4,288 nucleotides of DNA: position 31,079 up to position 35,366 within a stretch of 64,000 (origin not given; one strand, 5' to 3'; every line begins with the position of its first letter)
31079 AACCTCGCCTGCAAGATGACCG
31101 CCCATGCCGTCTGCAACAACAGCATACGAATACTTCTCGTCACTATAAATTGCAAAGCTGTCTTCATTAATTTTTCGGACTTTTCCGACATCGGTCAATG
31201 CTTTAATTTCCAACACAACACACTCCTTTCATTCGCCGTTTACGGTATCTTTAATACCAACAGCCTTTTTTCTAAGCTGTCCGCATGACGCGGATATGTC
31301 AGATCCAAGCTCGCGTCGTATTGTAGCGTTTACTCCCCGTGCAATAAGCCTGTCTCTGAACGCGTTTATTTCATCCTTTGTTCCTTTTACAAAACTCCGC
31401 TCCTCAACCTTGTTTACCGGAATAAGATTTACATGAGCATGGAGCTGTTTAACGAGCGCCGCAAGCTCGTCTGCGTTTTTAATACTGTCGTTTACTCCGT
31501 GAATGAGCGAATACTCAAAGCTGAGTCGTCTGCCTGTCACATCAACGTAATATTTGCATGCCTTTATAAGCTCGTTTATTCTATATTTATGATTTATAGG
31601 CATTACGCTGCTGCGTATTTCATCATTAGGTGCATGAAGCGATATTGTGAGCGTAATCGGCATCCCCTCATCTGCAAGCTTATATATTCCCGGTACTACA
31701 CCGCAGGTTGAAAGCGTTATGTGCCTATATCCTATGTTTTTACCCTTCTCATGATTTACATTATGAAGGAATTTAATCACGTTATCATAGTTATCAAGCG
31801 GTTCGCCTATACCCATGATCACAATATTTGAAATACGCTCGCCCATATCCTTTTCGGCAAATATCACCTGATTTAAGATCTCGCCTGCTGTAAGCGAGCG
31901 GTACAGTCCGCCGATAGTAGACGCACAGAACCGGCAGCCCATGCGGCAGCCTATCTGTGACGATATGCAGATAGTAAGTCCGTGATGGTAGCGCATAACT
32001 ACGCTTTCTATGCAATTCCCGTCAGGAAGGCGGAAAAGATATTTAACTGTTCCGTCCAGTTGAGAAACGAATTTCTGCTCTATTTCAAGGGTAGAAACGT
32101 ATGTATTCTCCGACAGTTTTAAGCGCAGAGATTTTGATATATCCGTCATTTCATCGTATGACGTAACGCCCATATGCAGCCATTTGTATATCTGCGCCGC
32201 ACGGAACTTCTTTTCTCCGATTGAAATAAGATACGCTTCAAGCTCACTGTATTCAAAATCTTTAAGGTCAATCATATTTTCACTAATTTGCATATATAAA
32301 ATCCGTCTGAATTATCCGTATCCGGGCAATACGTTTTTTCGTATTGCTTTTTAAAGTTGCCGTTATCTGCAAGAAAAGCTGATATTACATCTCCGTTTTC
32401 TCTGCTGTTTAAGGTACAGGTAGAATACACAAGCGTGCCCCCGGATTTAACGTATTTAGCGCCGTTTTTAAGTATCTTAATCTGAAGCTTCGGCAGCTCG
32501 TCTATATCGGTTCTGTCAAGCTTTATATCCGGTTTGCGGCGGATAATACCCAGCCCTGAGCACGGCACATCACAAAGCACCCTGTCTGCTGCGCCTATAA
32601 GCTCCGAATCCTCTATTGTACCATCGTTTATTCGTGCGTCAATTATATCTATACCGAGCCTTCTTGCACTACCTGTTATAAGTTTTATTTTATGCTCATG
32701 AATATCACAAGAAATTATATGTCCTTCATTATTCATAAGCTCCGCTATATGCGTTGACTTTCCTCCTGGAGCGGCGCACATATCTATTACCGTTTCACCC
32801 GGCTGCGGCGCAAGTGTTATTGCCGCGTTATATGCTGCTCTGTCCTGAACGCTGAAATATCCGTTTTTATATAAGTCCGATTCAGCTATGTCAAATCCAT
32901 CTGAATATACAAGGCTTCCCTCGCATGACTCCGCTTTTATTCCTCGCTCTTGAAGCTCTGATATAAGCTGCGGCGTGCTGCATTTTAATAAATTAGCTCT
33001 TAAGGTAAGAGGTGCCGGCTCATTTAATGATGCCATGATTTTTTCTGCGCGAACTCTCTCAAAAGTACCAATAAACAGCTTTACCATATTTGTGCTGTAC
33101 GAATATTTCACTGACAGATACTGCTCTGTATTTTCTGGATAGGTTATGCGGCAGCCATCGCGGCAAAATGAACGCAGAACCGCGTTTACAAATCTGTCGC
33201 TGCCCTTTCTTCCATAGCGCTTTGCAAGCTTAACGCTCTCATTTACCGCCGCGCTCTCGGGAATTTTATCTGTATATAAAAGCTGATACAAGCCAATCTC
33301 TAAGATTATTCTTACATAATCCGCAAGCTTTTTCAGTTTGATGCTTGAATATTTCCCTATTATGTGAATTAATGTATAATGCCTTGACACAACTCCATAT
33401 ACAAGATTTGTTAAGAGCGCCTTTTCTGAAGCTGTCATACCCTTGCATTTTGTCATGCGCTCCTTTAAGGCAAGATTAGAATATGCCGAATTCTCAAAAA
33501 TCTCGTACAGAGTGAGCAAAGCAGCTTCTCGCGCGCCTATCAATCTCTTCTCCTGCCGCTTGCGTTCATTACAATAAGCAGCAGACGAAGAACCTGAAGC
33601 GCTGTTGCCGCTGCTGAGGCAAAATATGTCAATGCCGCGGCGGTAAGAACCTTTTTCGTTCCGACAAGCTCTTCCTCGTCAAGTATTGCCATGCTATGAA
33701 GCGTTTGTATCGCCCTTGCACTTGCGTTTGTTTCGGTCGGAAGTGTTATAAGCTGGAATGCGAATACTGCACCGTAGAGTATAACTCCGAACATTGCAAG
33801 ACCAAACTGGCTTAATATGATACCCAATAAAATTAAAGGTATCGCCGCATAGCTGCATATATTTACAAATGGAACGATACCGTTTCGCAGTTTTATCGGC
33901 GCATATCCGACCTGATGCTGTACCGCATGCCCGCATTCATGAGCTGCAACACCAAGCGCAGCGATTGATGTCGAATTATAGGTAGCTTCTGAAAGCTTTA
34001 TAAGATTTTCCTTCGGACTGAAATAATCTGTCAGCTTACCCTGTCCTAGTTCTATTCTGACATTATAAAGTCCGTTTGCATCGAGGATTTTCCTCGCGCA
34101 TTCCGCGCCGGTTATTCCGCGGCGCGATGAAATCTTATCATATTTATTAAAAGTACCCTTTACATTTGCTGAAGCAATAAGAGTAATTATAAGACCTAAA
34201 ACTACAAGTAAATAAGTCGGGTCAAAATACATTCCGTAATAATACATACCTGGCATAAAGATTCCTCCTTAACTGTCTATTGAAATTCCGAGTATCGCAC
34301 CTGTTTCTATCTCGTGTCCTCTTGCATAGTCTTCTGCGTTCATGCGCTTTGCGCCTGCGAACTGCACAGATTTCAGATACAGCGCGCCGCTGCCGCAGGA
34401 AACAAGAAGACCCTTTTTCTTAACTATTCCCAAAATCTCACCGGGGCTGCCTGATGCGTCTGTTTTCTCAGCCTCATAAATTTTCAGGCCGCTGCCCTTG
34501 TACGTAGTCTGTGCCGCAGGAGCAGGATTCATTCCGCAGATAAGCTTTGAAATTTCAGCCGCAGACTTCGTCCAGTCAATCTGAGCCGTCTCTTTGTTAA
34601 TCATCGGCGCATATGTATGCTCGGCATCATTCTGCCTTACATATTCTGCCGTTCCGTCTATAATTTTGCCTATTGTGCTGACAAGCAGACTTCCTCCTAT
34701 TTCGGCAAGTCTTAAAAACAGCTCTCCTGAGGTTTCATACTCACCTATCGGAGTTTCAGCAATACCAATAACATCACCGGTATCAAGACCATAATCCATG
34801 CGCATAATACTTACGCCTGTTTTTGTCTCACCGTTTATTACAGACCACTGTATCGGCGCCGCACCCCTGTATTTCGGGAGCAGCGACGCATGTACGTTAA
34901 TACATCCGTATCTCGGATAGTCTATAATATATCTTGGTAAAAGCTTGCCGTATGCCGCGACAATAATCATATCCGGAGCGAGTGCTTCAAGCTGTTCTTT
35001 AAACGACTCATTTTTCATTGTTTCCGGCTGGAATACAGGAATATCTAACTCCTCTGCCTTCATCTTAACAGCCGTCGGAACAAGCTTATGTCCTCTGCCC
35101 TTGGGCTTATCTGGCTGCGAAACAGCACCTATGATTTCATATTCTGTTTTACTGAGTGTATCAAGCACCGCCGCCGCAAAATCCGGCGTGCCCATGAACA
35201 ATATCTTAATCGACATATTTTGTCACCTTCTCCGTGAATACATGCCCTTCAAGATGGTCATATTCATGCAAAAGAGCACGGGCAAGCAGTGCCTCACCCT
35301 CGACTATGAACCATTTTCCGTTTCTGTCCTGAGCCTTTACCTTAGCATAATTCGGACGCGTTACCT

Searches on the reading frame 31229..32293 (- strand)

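Call 62: search_protein_families(library=ncbifam, proteins=[window:31229-32293:-], max_evalue=0.00001)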
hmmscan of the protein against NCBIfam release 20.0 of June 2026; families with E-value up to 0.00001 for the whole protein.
window:31229-32293:- (354 aa): 9 families
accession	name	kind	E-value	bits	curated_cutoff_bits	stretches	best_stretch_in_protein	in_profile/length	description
TIGR00048.1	rRNA_mod_RlmN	equivalog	2.8e-124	414.6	290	1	6-345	5-347/355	dual-specificity RNA methyltransferase RlmN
NF011031.0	PRK14461.1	equivalog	9.5e-97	324.3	601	1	5-342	5-363/372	ribosomal RNA large subunit methyltransferase N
NF008396.0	PRK11194.1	equivalog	2.8e-82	276.5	633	1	4-342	9-355/379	dual-specificity RNA methyltransferase RlmN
NF000424.4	CfrAB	exception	8.8e-72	242.3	530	1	15-341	4-337/338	Cfr family 23S rRNA (adenine(2503)-C(8))-methyltransferase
TIGR04432.1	rSAM_Cfr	equivalog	3.8e-70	236.8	550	1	14-342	5-340/341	Cfr family 23S rRNA (adenine(2503)-C(8))-methyltransferase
NF011024.0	PRK14453.1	equivalog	6.2e-70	236.2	468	1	14-341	7-341/348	23S rRNA (adenine(2503)-C(8))-methyltransferase Cfr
NF011040.0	PRK14470.1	equivalog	2.6e-58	198.1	441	1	76-344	66-335/338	ribosomal RNA large subunit methyltransferase N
NF011034.0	PRK14464.1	equivalog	2.3e-54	184.5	422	1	77-348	70-334/348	RNA methyltransferase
TIGR02493.1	PFLA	equivalog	1e-06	28.3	231.75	1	115-296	24-200/235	pyruvate formate-lyase-activating protein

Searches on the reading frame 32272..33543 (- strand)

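Call 62: search_protein_families(library=ncbifam, proteins=[window:32272-33543:-], max_evalue=0.00001)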
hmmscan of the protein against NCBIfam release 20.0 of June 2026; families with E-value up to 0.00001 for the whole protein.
window:32272-33543:- (423 aa): 13 families
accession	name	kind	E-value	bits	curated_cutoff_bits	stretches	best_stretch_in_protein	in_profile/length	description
NF011494.0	PRK14902.1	equivalog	6.2e-134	447.1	319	1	4-422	5-442/444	16S rRNA (cytosine(967)-C(5))-methyltransferase RsmB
NF011493.0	PRK14901.1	equivalog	1.2e-106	357.2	540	1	3-422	4-445/447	16S rRNA (cytosine(967)-C(5))-methyltransferase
TIGR00563.1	rsmB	equivalog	2.4e-106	356.5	269.05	1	5-422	1-435/437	16S rRNA (cytosine(967)-C(5))-methyltransferase RsmB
NF008149.0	PRK10901.1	equivalog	4.4e-78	263.2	375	1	6-422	13-432/434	16S rRNA (cytosine(967)-C(5))-methyltransferase RsmB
NF011495.0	PRK14903.1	equivalog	4.8e-62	210.2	503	1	40-393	38-384/431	16S rRNA (cytosine(967)-C(5))-methyltransferase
TIGR00446.1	nop2p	subfamily_domain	9.1e-48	162.8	210.45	1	182-399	2-223/264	NOL1/NOP2/sun family putative RNA methylase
NF041567.1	mtaseRsmF_Thermus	equivalog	1.2e-31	109.8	690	1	180-398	24-243/443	16S rRNA (cytosine(1407)-C(5))-methyltransferase RsmF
NF008898.0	PRK11933.1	equivalog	2.5e-31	108.7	588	1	166-391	26-262/480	16S rRNA (cytosine(1407)-C(5))-methyltransferase RsmF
NF040814.1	tRNA_cyt_mtase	equivalog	6.4e-31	107.5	550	1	167-392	23-250/305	tRNA (cytosine(49)-C(5))-methyltransferase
TIGR01951.1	nusB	equivalog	5e-21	75.3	88.35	1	4-128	5-129/131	transcription antitermination factor NusB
NF001223.0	PRK00202.1-1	equivalog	7.2e-15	55.3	131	1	26-128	35-142/146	transcription antitermination factor NusB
NF008390.0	PRK11188.1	equivalog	2.8e-06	27.1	269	1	247-283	50-86/209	23S rRNA (uridine(2552)-2'-O)-methyltransferase RlmE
TIGR00438.1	rrmJ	equivalog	2.8e-06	27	300.15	1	247-288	31-70/188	23S rRNA (uridine(2552)-2'-O)-methyltransferase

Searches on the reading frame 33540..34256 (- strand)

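Call 62: search_protein_families(library=ncbifam, proteins=[window:33540-34256:-], max_evalue=0.00001)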
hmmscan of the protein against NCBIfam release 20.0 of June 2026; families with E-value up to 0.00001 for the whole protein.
window:33540-34256:- (238 aa): 0 families

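Call 66: search_protein_families(library=pfam, proteins=[window:33540-34256:-], max_evalue=0.01)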
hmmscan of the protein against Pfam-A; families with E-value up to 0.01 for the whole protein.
window:33540-34256:- (238 aa): 2 families
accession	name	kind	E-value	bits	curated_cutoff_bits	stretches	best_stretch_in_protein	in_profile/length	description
PF04298.18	Zn_peptidase_2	-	1.4e-81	273.7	27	1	14-229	1-217/218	Putative neutral zinc metallopeptidase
PF20573.4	DUF6782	-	0.0067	16.1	27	0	75-120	68-110/241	Putative metallopeptidase family (DUF6782)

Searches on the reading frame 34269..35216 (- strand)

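Call 62: search_protein_families(library=ncbifam, proteins=[window:34269-35216:-], max_evalue=0.00001)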
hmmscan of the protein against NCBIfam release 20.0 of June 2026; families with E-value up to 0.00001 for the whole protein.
window:34269-35216:- (315 aa): 7 families
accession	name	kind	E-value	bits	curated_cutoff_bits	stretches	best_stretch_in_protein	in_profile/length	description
TIGR00460.1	fmt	equivalog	6.7e-93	311.2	201.5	1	4-302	2-305/315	methionyl-tRNA formyltransferase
NF005998.1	PRK08125.1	equivalog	2.5e-46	158.3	777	1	11-309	9-304/649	bifunctional UDP-4-amino-4-deoxy-L-arabinose formyltransferase/UDP-glucuronic acid oxidase ArnA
NF005414.0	PRK06988.1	equivalog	9.5e-43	146.3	316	1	21-282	21-283/311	formyltransferase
TIGR00639.1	PurN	equivalog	8.4e-15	54.8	150.1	1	56-190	55-189/192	phosphoribosylglycinamide formyltransferase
NF005755.0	PRK07579.1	equivalog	4.5e-13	49.6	238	1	91-195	76-175/245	dTDP-4-amino-4,6-dideoxyglucose formyltransferase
NF004684.0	PRK06027.1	subfamily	2.3e-08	34.1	223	1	68-147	153-232/286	formyltetrahydrofolate deformylase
TIGR00655.1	PurU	equivalog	3.1e-08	33.6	285.95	1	51-150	125-230/280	formyltetrahydrofolate deformylase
